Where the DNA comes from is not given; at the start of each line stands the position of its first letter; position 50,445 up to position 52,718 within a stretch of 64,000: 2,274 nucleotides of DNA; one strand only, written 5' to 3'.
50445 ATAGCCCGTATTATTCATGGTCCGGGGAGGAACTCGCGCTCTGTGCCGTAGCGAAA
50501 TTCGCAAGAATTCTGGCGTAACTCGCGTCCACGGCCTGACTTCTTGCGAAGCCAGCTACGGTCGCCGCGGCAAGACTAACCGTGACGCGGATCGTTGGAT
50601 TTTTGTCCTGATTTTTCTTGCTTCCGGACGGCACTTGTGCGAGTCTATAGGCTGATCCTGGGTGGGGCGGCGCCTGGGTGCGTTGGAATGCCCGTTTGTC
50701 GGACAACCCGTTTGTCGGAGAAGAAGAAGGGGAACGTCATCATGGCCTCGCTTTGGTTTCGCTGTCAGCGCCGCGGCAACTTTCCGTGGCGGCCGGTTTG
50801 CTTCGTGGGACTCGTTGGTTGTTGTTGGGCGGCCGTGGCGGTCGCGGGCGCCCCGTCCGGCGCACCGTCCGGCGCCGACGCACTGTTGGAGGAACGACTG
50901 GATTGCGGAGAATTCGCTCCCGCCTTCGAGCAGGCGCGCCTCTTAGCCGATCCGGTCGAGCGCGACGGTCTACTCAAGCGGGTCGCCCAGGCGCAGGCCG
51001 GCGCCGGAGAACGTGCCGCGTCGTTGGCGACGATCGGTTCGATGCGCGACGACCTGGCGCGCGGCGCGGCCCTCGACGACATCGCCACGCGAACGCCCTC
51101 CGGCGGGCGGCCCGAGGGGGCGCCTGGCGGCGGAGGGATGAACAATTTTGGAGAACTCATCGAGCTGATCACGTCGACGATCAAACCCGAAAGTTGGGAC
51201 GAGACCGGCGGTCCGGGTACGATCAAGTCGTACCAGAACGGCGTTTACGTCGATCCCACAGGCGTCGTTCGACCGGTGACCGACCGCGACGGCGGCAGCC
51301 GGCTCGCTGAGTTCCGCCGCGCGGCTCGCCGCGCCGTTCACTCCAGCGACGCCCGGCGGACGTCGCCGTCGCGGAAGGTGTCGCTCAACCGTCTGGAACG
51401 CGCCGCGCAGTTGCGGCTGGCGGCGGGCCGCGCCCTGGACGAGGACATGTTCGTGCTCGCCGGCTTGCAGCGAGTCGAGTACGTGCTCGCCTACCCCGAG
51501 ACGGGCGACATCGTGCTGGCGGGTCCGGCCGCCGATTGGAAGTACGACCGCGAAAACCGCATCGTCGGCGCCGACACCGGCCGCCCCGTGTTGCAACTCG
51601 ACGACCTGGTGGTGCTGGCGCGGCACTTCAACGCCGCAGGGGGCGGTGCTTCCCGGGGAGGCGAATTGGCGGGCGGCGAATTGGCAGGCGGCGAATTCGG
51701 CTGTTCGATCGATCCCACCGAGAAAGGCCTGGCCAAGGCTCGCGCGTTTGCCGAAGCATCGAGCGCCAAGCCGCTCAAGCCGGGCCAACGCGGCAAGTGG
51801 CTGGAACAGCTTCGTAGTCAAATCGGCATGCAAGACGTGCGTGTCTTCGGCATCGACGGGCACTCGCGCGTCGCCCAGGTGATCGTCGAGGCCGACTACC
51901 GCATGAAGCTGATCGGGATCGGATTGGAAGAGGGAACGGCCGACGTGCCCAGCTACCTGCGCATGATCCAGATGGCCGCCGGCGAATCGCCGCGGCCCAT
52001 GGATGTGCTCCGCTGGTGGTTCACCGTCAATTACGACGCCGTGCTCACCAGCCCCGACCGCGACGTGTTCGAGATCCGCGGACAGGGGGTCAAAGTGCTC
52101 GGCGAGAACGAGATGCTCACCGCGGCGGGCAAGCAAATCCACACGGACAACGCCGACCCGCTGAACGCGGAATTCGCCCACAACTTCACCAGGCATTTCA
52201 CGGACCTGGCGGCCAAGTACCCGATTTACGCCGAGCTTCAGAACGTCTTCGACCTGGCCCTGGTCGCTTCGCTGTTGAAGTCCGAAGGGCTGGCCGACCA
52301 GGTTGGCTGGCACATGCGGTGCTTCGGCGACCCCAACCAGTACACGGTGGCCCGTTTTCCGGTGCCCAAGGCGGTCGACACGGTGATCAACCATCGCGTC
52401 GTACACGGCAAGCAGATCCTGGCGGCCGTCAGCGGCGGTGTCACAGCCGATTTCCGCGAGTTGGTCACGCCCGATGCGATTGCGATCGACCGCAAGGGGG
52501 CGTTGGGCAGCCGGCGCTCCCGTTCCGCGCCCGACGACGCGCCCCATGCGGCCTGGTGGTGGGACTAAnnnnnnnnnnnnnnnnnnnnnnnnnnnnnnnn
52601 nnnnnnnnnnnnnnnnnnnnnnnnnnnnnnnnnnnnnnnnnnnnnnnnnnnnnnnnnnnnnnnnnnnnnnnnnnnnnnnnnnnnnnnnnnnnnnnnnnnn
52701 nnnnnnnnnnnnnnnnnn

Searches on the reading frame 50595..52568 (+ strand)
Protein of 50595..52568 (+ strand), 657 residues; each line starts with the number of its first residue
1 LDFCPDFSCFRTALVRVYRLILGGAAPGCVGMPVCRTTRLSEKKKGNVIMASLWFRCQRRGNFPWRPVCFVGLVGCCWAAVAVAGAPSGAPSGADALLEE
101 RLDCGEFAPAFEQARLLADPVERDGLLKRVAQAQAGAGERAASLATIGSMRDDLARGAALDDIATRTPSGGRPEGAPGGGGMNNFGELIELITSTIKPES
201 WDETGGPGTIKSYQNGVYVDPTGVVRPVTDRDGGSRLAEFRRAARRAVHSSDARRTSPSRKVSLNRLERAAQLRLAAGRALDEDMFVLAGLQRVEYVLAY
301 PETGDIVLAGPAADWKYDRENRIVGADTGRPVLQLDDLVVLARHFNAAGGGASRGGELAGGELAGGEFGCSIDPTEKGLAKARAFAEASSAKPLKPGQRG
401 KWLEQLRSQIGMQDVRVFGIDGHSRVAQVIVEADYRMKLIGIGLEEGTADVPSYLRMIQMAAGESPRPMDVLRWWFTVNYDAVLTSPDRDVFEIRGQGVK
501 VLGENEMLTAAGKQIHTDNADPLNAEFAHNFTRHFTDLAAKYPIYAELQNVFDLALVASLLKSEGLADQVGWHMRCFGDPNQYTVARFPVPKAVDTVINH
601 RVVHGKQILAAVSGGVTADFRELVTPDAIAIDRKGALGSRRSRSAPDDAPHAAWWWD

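Call 6: search_protein_families(library=pfam, proteins=[window:50595-52568:+], max_evalue=1)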
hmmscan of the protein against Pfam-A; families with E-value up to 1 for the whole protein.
window:50595-52568:+ (657 aa): 1 family
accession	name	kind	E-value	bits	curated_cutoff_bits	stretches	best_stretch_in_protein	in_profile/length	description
PF07643.16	DUF1598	-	2.1e-29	102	25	1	370-454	1-84/84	Protein of unknown function (DUF1598)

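Call 7: search_protein_families(library=ncbifam, proteins=[window:50595-52568:+], max_evalue=1)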
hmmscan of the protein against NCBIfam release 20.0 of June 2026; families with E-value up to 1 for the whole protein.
window:50595-52568:+ (657 aa): 0 families

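Call 55: search_solved_structures(query=window:50742-52565:+, max_evalue=1)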
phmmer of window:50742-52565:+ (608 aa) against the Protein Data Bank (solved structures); distinct sequences matched with E-value up to 1: 0.

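Call 59: find_homologous_proteins(query=window:50742-52565:+, max_evalue=1e-10)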
Query window:50742-52565:+ (608 aa): 3981 proteins with E <= 1e-10 among 8000 candidates; the best 120 are listed.
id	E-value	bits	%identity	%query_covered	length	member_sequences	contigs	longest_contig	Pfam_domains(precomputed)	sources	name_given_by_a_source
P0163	0.0e+0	1382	100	100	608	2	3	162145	PF07643.17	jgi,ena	-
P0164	0.0e+0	1065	79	100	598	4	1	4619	PF07643.17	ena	-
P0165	0.0e+0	1056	80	100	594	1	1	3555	PF07643.17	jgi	jgi:hypothetical protein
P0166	0.0e+0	1052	78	100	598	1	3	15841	PF07643.17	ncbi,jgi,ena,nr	ncbi:MAG TPA: DUF1598 domain-containing protein [Pirellulales bacterium]|nr:DUF1598 domain-containin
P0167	0.0e+0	1046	79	100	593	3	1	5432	PF07643.17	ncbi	-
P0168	5.3e-273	925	70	99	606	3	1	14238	PF07643.17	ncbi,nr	ncbi:MAG TPA: DUF1598 domain-containing protein [Pirellulales bacterium]|nr:DUF1598 domain-containin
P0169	6.4e-270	915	81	84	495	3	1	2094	PF07643.17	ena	-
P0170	3.5e-260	883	70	99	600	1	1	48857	PF07643.17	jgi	jgi:hypothetical protein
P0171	2.0e-235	801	64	98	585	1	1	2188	PF07643.17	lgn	-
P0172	5.6e-232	790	62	99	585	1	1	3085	PF07643.17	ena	-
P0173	6.3e-230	783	62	97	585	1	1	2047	PF07643.17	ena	-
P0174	1.4e-229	782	62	100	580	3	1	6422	PF07643.17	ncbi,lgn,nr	ncbi:MAG TPA: DUF1598 domain-containing protein [Pirellulales bacterium]|nr:DUF1598 domain-containin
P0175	6.3e-228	777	62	97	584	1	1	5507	PF07643.17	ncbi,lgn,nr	ncbi:MAG TPA: DUF1598 domain-containing protein [Pirellulales bacterium]|nr:DUF1598 domain-containin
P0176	1.9e-227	775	64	93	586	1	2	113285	PF07643.17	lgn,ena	-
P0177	7.0e-227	773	61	99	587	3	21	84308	PF07643.17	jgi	jgi:hypothetical protein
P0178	8.3e-227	773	60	100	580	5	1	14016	PF07643.17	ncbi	-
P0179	1.9e-225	768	59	99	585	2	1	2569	PF07643.17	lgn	-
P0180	5.0e-224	764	59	98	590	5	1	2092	PF07643.17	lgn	-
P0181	1.3e-222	759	63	93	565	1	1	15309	PF07643.17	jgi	jgi:hypothetical protein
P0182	1.4e-222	759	62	93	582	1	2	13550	PF07643.17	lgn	-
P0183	1.2e-221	756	61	97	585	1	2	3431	PF07643.17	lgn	-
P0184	1.4e-221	756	61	95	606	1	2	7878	PF07643.17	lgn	-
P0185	1.7e-221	755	60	98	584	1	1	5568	PF07643.17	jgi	jgi:hypothetical protein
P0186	2.5e-221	755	60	94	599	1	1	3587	PF07643.17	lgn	-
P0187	4.0e-221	754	62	93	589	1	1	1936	PF07643.17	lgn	-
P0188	7.2e-221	753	61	93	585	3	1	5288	PF07643.17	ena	-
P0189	9.8e-221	753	61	94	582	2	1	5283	PF07643.17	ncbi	-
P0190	1.1e-220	753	59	97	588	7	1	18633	PF07643.17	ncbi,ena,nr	ncbi:MAG TPA: DUF1598 domain-containing protein [Pirellulales bacterium]|nr:DUF1598 domain-containin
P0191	1.5e-219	749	60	98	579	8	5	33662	PF07643.17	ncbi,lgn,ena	-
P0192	3.7e-219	748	59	97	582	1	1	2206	PF07643.17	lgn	-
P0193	1.1e-217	743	59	99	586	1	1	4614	PF07643.17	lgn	-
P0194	1.5e-217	742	59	99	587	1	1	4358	PF07643.17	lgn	-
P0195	2.3e-217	742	60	97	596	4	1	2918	PF07643.17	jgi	jgi:hypothetical protein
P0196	4.6e-217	741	61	92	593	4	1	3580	PF07643.17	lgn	-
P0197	5.7e-217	740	60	96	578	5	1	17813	PF07643.17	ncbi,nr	ncbi:MAG TPA: DUF1598 domain-containing protein [Pirellulales bacterium]|nr:DUF1598 domain-containin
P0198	2.1e-216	739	58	98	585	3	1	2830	PF07643.17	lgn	-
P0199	4.9e-216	737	59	96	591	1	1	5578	PF07643.17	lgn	-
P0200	6.9e-215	733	62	93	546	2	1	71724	PF07643.17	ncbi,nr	ncbi:MAG TPA: DUF1598 domain-containing protein [Pirellulales bacterium]|nr:DUF1598 domain-containin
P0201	1.2e-212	726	58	98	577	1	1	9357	PF07643.17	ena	-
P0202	7.9e-211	720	58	99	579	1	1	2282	PF07643.17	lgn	-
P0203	1.0e-207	710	59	93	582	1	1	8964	PF07643.17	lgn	-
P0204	2.7e-207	708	59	95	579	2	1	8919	PF07643.17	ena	-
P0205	2.2e-205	702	60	86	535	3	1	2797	PF07643.17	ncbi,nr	ncbi:MAG TPA: DUF1598 domain-containing protein, partial [Pirellulales bacterium]|nr:DUF1598 domain-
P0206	4.4e-205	701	58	93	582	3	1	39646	PF07643.17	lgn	-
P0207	5.0e-205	701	59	93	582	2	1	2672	PF07643.17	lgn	-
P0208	1.3e-204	700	56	97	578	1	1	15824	PF07643.17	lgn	-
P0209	3.2e-204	698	57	98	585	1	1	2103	PF07643.17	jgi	-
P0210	3.9e-204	698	56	97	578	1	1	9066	PF07643.17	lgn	-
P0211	9.4e-204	697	59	93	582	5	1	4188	PF07643.17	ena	-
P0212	3.6e-198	678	54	97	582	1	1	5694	PF07643.17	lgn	-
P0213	8.5e-196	670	55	96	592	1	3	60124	PF07643.17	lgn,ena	-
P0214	1.3e-192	660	55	95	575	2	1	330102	PF07643.17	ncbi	ncbi:MAG: DUF1598 domain-containing protein [Pirellulales bacterium]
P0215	2.2e-190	653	54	95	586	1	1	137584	PF07643.17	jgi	jgi:hypothetical protein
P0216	5.1e-189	648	54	93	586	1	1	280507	PF07643.17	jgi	jgi:hypothetical protein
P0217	5.2e-188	645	53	98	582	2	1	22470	PF07643.17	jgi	jgi:hypothetical protein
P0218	5.5e-187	641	54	92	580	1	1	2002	PF07643.17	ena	-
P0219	2.5e-185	636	53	96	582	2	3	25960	PF07643.17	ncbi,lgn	-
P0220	5.3e-185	635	52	97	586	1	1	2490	PF07643.17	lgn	-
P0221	3.2e-184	632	51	97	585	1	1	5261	PF07643.17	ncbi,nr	ncbi:MAG: DUF1598 domain-containing protein [Planctomycetia bacterium]|nr:DUF1598 domain-containing 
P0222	3.6e-184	632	55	92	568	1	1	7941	PF07643.17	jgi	jgi:hypothetical protein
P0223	8.8e-184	631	52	100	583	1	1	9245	PF07643.17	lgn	-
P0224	1.0e-183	631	51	94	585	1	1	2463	PF07643.17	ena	-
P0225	1.1e-183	630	54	97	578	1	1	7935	PF07643.17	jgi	jgi:uncharacterized protein DUF1598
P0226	1.2e-182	627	51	98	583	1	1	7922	PF07643.17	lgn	-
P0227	1.8e-182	626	54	93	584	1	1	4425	PF07643.17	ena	-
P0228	2.0e-182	626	52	94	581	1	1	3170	PF07643.17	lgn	-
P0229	6.6e-182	625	53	92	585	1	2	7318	PF07643.17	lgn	-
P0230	2.4e-181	623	52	92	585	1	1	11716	PF07643.17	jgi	jgi:hypothetical protein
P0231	3.4e-181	622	53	92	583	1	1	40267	PF07643.17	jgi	jgi:hypothetical protein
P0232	8.0e-181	621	51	96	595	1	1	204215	PF07643.17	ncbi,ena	-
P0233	1.2e-180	620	53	92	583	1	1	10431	PF07643.17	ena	-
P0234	1.5e-180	620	52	96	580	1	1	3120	PF07643.17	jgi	jgi:Protein of unknown function (DUF1598)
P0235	1.8e-180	620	52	96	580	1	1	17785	PF07643.17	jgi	jgi:hypothetical protein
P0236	3.7e-180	619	54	92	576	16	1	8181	PF07643.17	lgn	-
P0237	4.3e-180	619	53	91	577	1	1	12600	PF07643.17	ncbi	-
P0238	4.9e-180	618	52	94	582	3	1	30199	PF07643.17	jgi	jgi:hypothetical protein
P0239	5.3e-180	618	51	96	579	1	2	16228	PF07643.17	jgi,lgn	jgi:hypothetical protein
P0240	5.7e-180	618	51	99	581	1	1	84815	PF07643.17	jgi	jgi:hypothetical protein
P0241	6.9e-180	618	53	92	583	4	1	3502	PF07643.17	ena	-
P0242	9.1e-180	618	52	95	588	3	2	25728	PF07643.17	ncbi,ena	-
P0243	9.4e-180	617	51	97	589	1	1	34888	PF07643.17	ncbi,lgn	-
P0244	1.0e-179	617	50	96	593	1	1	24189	PF07643.17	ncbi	ncbi:MAG: DUF1598 domain-containing protein [Pirellulales bacterium]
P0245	1.0e-179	617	51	97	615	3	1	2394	PF07643.17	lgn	-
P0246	1.6e-179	617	51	96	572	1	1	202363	PF07643.17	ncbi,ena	-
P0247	2.4e-179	616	51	97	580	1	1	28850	PF07643.17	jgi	jgi:hypothetical protein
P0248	2.8e-179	616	53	92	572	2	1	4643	PF07643.17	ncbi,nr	ncbi:MAG TPA: DUF1598 domain-containing protein [Pirellulales bacterium]|nr:DUF1598 domain-containin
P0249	3.5e-179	616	53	92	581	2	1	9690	PF07643.17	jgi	jgi:hypothetical protein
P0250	5.8e-179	615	51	96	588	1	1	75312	PF07643.17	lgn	-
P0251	1.1e-178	614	52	96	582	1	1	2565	PF07643.17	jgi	jgi:hypothetical protein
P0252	1.1e-178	614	52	93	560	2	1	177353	PF07643.17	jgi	jgi:hypothetical protein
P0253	1.5e-178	613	52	92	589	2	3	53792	PF07643.17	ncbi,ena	-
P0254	1.7e-178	613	53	96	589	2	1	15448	PF07643.17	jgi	jgi:hypothetical protein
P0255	4.0e-178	612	50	97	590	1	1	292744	PF07643.17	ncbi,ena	-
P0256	4.1e-178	612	51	98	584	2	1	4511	PF07643.17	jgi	jgi:hypothetical protein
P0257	7.5e-178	611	55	88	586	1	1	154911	PF07643.17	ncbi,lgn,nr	ncbi:MAG: DUF1598 domain-containing protein [Planctomycetia bacterium]|nr:DUF1598 domain-containing 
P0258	8.7e-178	611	53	92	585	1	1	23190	PF07643.17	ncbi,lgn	ncbi:MAG: DUF1598 domain-containing protein [Pirellulales bacterium]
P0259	1.0e-177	611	51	97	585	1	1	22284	PF07643.17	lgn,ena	-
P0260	1.1e-177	611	51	91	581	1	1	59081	PF07643.17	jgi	jgi:hypothetical protein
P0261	1.2e-177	611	51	96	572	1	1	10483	PF07643.17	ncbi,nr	ncbi:MAG TPA: DUF1598 domain-containing protein [Pirellulales bacterium]|nr:DUF1598 domain-containin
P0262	2.3e-177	610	54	91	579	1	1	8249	PF07643.17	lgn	-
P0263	4.0e-177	609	55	92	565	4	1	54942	PF07643.17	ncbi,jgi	ncbi:MAG TPA: DUF1598 domain-containing protein [Pirellulales bacterium]|jgi:hypothetical protein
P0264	5.2e-177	608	52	96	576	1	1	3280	PF07643.17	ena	-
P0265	9.0e-177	608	55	92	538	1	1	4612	PF07643.17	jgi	jgi:hypothetical protein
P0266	1.3e-176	607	51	96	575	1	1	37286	PF07643.17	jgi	jgi:hypothetical protein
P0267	1.7e-176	607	48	99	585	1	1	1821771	PF07643.17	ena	-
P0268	2.6e-176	606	51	96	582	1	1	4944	PF07643.17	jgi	jgi:hypothetical protein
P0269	3.3e-176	606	54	93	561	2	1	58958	PF07643.17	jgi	jgi:hypothetical protein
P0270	3.8e-176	606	50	97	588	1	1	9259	PF07643.17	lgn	-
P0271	4.0e-176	605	52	95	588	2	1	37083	PF07643.17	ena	-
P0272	5.6e-176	605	52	93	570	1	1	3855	PF07643.17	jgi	jgi:hypothetical protein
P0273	6.0e-176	605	54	95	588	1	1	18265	PF07643.17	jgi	jgi:hypothetical protein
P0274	6.7e-176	605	51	97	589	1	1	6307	PF07643.17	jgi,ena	-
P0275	6.9e-176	605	50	97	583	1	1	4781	PF07643.17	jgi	jgi:Protein of unknown function (DUF1598)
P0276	7.1e-176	605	51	99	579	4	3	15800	PF07643.17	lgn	-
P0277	8.8e-176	604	53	94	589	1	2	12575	PF07643.17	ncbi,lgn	ncbi:MAG: DUF1598 domain-containing protein [Pirellulales bacterium]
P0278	1.0e-175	604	53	92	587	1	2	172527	PF07643.17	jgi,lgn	-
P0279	1.1e-175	604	51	96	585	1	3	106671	PF07643.17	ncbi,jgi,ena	jgi:hypothetical protein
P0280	1.2e-175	604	53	91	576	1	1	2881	PF07643.17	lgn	-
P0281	1.4e-175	604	52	96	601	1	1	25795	PF07643.17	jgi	jgi:hypothetical protein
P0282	2.0e-175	603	50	98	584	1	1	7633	PF07643.17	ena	-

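Call 66: predict_structure(alignment_id=A3)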
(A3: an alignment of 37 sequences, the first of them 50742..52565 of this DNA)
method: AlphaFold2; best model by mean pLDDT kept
length: 608 residues; sequences in the alignment: 37
mean_pLDDT: 80.0   pTM: 0.77
mean pLDDT of the five models: 80.0, 79.1, 77.2, 76.2, 75.4
residues with pLDDT >= 90: 290; 70-90: 159; 50-70: 79; < 50: 80
segments of 3 or more residues with pLDDT < 50: 1-14, 35-41, 122-136, 156-158, 182-185, 187-204, 301-313
pLDDT, mean of each block of 10 residues (from residue 1): 42 50 56 48 73 90 92 94 91 91 93 77 39 43 55 49 54 57 46 42 64 96 91 91 97 95 89 87 96 86 44 68 88 84 79 88 92 95 96 94 92 76 90 95 94 81 72 91 95 95 97 94 93 90 91 82 91 93 93 89 88
secondary structure, 60 per line:
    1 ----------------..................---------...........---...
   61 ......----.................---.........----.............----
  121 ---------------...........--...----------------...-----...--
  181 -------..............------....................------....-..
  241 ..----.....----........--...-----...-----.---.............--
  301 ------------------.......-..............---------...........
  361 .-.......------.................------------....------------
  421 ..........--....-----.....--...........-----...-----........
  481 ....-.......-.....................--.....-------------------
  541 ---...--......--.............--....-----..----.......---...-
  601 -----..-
elements in order: H17-34 H44-54 H58-66 H71-87 H91-99 H104-116 H136-146 E168-170 E176-178 H188-201 E208-214 H215-227 H234-237 E247-251 E256-263 E266-268 E274-276 H286-298 E319-325 H327-340 H350-361 E363-369 H376-392 H405-408 E421-430 E433-436 E442-446 E449-459 E465-467 H473-484 H486-492 H494-514 H517-521 E544-546 E549-554 E557-569 H572-575 H587-593

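Call 70: fold_search(model_id=the predicted structure, library=pdb)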
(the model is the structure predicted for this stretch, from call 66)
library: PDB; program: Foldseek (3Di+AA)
matches with E <= 10: 113; with E <= 0.001: 0
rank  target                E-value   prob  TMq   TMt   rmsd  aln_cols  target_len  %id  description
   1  7pub_Fh               4.6e-01  0.13  0.08  0.15  22.8       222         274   15  Late assembly intermediate of the Trypanosoma brucei mitoribosomal small subunit (released 2022-05-04)
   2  9b8a                  8.1e-01  0.12  0.08  0.09  18.5       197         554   18  Cryo-EM structure of E. coli cellulose synthase subunit C (released 2025-02-19)
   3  7wb4_e                9.0e-01  0.69  0.11  0.05   9.6       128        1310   12  Cryo-EM structure of the NR subunit from X. laevis NPC (released 2022-03-02)
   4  3zpj                  1.3e+00  0.98  0.11  0.18   1.8        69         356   22  Crystal structure of Ton1535 from Thermococcus onnurineus NA1 (released 2013-12-04)
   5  3ml6_E                1.3e+00  0.04  0.04  0.07   8.1        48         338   19  a complex between Dishevelled2 and clathrin adaptor AP-2 (released 2010-08-11)
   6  3ml6_F                1.3e+00  0.04  0.04  0.07   8.0        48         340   19  a complex between Dishevelled2 and clathrin adaptor AP-2 (released 2010-08-11)
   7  8sym_A                1.5e+00  0.16  0.09  0.13  13.0       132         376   11  Human VPS29/VPS35L Complex (Locally refined map) (released 2023-11-01)
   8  9b8h_A                1.7e+00  0.11  0.09  0.09  17.6       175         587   18  Cryo-EM structure of E. coli cellulose synthase subunit C with cellotetraose (released 2025-02-19)
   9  3ml6_C                1.8e+00  0.04  0.04  0.07   8.1        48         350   19  a complex between Dishevelled2 and clathrin adaptor AP-2 (released 2010-08-11)
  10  7tdz_A                2.1e+00  0.44  0.10  0.05  10.7       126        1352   13  Cryo-EM model of protomer of the cytoplasmic ring of the nuclear pore complex from Xenopus laevis (released 2022-06-22)
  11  8xfb_D                2.4e+00  0.57  0.10  0.39  15.8       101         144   10  Cryo-EM structure of partial dimeric WDR11-FAM91A1 complex (released 2024-08-14)
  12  7fik_e                2.6e+00  0.35  0.10  0.05  10.5       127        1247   12  The cryo-EM structure of the CR subunit from X. laevis NPC (released 2022-11-09)
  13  6au8_A                2.7e+00  0.33  0.09  0.18  10.1       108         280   13  1.8 angstrom crystal structure of the human Bag6-NLS & TRC35 complex (released 2017-11-01)
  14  9pmw_B                2.7e+00  0.06  0.11  0.21  16.1       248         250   16  Structure of HTTQ23-HAP40 complex bound to macrocycles HHL1, HD4 and HL2 (released 2025-08-20)
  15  4k1p_A                2.9e+00  0.01  0.06  0.09  24.5       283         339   11  Structure of the NheA component of the Nhe toxin from Bacillus cereus (released 2013-09-18)
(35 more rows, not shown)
